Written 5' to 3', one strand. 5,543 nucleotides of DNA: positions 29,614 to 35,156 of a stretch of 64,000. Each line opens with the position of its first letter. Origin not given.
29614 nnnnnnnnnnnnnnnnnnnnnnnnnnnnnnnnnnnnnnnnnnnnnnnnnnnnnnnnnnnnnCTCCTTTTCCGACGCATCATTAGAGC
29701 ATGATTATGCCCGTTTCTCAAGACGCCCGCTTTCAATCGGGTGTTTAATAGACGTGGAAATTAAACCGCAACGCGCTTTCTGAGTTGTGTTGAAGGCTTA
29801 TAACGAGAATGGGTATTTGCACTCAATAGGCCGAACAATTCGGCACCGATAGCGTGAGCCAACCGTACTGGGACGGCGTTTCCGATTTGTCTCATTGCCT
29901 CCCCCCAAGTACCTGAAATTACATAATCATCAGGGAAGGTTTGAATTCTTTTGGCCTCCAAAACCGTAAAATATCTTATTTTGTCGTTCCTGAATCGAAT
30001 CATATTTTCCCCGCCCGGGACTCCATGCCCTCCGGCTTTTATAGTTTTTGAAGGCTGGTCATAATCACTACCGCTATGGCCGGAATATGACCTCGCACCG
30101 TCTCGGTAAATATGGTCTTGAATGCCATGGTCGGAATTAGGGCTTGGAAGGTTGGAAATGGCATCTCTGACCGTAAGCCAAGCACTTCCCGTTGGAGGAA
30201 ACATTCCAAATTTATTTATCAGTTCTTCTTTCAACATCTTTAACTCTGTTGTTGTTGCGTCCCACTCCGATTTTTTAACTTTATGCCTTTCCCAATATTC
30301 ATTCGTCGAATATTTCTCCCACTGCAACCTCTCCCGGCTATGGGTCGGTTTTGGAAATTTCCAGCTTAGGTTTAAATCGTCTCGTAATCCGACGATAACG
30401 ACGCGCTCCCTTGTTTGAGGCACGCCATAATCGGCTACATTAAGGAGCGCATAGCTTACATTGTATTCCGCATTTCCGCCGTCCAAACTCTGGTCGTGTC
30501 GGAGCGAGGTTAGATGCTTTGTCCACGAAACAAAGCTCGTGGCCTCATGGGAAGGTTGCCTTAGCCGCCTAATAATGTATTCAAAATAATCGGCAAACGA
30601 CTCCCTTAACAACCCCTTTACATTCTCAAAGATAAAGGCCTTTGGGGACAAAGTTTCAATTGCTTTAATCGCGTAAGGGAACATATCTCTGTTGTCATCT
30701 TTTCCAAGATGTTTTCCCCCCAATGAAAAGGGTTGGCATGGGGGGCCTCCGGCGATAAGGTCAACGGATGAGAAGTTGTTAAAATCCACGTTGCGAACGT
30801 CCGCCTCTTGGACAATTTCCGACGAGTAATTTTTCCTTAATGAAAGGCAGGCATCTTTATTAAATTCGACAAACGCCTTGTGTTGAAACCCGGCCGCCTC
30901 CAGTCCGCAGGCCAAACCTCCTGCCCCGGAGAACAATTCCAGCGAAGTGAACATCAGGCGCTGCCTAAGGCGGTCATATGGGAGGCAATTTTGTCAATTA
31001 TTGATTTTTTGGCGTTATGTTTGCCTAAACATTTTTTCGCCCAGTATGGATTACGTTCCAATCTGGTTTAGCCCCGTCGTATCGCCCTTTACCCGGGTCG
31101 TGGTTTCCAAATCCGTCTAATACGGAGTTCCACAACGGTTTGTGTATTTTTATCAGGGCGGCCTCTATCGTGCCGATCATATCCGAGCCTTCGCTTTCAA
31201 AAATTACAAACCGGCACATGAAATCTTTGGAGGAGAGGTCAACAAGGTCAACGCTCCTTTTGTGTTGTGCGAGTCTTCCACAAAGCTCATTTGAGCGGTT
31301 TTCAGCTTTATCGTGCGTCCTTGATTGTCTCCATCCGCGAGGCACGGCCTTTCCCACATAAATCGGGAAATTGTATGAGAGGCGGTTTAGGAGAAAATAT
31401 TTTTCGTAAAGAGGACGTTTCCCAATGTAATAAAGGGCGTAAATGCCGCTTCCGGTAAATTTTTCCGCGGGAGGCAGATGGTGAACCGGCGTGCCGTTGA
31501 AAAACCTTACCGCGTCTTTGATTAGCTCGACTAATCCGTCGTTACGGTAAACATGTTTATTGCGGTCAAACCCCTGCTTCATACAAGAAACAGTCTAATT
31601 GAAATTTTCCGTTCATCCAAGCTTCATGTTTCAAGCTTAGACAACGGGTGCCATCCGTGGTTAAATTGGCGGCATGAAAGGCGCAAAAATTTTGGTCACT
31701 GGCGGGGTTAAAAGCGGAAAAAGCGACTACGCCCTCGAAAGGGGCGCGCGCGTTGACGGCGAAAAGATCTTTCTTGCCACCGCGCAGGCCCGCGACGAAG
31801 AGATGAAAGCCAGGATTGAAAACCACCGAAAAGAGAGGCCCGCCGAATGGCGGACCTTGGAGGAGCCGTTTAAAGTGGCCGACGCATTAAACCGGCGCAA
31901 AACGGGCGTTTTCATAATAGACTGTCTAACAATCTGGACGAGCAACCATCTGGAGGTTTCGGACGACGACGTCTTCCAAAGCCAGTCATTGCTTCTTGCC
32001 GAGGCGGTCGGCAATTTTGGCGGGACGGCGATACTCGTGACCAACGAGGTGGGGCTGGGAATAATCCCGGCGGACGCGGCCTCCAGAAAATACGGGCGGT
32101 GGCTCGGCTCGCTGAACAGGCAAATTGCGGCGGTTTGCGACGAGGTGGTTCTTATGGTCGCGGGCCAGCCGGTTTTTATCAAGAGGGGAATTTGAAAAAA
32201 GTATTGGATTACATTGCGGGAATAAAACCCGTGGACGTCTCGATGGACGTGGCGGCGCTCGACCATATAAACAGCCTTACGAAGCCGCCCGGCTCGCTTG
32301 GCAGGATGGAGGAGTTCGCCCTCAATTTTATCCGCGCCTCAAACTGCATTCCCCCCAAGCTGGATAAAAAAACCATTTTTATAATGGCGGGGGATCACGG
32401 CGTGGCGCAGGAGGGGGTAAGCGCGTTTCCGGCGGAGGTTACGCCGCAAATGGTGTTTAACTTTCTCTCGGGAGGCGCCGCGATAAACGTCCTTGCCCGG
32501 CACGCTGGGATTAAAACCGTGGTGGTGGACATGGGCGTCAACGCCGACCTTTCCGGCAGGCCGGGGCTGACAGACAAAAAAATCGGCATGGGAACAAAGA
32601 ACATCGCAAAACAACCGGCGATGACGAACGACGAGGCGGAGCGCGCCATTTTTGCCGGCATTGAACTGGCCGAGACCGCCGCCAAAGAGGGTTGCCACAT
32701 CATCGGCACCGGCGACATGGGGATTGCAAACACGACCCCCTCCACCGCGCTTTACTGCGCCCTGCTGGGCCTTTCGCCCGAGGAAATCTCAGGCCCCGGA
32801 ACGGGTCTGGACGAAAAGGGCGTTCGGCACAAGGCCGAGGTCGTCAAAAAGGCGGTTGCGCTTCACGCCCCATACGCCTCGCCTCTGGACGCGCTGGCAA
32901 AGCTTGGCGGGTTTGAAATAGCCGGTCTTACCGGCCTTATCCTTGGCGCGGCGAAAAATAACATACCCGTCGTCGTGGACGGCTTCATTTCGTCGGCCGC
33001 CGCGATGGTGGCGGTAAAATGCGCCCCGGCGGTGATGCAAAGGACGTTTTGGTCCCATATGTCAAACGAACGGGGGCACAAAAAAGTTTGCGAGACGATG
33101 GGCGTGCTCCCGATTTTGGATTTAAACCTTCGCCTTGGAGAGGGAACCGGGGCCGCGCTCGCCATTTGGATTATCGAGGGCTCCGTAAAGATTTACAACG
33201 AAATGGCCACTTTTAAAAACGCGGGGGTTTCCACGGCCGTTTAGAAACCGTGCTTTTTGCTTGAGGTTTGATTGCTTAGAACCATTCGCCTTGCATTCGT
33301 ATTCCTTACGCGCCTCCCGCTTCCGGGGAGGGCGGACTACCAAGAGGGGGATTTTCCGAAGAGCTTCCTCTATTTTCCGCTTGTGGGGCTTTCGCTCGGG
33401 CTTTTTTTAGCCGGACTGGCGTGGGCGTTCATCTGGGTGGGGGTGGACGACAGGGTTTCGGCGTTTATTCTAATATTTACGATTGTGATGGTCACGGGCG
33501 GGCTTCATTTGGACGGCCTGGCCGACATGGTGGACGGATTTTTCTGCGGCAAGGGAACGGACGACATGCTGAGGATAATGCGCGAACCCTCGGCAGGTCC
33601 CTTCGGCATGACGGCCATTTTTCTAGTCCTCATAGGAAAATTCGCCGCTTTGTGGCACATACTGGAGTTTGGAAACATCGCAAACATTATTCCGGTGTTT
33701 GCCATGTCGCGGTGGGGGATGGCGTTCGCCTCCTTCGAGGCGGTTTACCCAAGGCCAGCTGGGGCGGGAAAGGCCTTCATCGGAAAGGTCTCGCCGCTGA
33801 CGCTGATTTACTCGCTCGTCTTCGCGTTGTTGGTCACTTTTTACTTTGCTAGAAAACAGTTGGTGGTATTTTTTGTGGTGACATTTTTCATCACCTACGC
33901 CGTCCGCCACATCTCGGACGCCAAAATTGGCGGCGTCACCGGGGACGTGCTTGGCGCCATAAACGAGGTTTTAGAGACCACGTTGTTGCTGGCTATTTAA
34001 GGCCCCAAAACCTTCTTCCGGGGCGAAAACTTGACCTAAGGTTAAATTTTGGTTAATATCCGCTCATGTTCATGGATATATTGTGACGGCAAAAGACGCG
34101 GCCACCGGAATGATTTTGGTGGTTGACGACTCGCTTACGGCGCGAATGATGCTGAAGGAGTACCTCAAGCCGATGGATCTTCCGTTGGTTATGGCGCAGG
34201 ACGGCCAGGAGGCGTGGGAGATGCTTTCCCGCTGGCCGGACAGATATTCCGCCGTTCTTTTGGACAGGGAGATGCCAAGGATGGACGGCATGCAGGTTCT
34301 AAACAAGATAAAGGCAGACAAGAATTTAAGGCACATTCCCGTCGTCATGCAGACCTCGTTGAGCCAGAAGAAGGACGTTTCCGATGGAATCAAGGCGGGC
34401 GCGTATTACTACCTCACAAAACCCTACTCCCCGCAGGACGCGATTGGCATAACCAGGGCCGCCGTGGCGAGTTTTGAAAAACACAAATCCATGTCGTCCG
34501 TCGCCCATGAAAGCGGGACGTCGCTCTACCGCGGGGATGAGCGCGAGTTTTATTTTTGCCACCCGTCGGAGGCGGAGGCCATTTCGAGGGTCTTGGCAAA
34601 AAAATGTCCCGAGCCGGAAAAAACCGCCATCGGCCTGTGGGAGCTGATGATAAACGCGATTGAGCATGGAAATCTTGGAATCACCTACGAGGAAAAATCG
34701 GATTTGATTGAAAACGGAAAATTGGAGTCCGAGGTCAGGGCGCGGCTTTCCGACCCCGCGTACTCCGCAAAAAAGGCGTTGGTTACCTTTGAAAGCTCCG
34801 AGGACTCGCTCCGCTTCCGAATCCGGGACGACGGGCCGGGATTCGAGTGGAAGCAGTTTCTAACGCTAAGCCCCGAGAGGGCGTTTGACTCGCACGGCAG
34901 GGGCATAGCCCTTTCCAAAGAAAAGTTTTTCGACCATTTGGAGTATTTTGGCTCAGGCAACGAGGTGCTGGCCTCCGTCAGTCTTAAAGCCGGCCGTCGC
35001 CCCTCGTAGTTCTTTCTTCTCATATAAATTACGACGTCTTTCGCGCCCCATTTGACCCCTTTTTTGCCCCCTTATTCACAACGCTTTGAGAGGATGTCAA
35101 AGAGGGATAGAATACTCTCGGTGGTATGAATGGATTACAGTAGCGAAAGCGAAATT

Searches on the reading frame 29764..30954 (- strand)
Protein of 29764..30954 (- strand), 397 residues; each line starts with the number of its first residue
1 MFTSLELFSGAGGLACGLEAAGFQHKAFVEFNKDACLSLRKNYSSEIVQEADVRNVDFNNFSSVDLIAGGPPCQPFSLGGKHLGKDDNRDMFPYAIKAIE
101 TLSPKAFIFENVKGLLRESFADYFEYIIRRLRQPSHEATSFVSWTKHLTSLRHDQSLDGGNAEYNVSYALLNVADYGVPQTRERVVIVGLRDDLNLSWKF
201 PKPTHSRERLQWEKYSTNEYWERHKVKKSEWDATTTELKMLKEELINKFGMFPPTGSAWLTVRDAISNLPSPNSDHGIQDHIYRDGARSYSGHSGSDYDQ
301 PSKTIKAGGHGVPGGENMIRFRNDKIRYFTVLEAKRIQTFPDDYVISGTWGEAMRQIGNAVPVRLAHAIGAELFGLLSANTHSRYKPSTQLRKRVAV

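Call 84: search_protein_families(library=pfam, proteins=[window:29764-30954:-], max_evalue=0.00001)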
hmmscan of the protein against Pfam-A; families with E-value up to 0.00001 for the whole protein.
window:29764-30954:- (397 aa): 1 family
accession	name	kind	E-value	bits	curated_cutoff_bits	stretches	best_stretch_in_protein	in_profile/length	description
PF00145.23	DNA_methylase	-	1.4e-65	222.3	22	2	2-133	1-132/324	C-5 cytosine-specific DNA methylase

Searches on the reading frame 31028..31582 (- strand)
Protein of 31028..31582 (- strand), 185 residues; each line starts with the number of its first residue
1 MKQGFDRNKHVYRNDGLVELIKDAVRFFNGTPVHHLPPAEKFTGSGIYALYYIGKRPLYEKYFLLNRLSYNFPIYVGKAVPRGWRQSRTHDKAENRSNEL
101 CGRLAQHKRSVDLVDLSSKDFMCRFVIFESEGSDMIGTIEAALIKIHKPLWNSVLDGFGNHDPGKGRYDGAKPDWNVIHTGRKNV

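Call 84: search_protein_families(library=pfam, proteins=[window:31028-31582:-], max_evalue=0.00001)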
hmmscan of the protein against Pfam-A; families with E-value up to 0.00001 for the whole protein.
window:31028-31582:- (185 aa): 1 family
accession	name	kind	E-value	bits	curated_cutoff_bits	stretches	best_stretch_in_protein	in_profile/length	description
PF09517.16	RE_Eco29kI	-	4.1e-57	193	30.8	1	40-183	1-141/164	Eco29kI restriction endonuclease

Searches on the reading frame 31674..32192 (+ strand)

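Call 84: search_protein_families(library=pfam, proteins=[window:31674-32192:+], max_evalue=0.00001)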
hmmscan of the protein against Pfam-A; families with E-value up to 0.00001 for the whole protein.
window:31674-32192:+ (173 aa): 1 family
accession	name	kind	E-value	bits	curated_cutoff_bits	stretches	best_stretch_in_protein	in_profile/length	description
PF02283.22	CobU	-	7.8e-53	178.9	27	1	6-167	1-166/168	Cobinamide kinase / cobinamide phosphate guanyltransferase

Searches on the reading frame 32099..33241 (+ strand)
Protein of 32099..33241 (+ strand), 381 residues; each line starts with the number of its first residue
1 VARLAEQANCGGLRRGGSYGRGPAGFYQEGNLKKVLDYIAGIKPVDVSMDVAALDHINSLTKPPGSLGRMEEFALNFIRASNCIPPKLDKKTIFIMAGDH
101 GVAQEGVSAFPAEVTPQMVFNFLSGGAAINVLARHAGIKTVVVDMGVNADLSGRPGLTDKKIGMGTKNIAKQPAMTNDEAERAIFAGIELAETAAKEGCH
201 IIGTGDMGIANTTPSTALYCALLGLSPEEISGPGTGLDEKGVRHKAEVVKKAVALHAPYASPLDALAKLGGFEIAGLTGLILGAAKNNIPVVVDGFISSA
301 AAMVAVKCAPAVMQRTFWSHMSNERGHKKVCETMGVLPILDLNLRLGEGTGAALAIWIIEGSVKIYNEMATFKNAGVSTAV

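Call 84: search_protein_families(library=pfam, proteins=[window:32099-33241:+], max_evalue=0.00001)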
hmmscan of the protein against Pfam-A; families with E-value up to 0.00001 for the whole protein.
window:32099-33241:+ (381 aa): 1 family
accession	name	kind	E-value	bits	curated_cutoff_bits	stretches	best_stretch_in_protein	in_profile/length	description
PF02277.22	DBI_PRT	-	2e-131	438.6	22.6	1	42-377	1-329/329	Phosphoribosyltransferase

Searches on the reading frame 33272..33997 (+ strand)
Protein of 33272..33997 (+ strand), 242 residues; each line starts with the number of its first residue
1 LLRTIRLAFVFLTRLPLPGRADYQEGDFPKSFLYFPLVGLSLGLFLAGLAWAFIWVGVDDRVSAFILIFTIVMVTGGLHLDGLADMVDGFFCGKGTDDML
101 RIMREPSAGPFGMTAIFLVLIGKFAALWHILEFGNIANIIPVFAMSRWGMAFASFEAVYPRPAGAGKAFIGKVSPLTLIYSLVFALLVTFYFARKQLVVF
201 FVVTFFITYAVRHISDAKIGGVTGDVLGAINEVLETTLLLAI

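Call 84: search_protein_families(library=pfam, proteins=[window:33272-33997:+], max_evalue=0.00001)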
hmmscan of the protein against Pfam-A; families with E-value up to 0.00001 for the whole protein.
window:33272-33997:+ (242 aa): 1 family
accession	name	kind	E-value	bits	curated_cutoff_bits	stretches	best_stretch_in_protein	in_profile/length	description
PF02654.20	CobS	-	3.1e-49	168.4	23.2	1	8-240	1-207/207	Cobalamin-5-phosphate synthase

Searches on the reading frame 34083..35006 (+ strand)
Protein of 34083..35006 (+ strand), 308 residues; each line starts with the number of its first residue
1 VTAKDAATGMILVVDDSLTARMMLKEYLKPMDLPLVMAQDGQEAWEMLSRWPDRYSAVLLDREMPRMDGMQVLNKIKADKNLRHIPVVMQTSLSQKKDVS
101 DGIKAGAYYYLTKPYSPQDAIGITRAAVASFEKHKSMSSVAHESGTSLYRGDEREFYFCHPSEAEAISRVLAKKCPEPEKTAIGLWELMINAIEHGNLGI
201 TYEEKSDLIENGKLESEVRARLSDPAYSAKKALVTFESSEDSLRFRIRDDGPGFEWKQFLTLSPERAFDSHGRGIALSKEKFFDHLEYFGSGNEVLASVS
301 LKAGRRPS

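Call 84: search_protein_families(library=pfam, proteins=[window:34083-35006:+], max_evalue=0.00001)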
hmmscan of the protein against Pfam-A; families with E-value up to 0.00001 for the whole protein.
window:34083-35006:+ (308 aa): 2 families
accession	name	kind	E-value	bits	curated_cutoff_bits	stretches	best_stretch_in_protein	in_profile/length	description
PF00072.30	Response_reg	-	6.1e-22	78.3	30.2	1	11-119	1-105/111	Response regulator receiver domain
PF13581.12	HATPase_c_2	-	7e-09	36.2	27.4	1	180-297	31-125/127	Histidine kinase-like ATPase domain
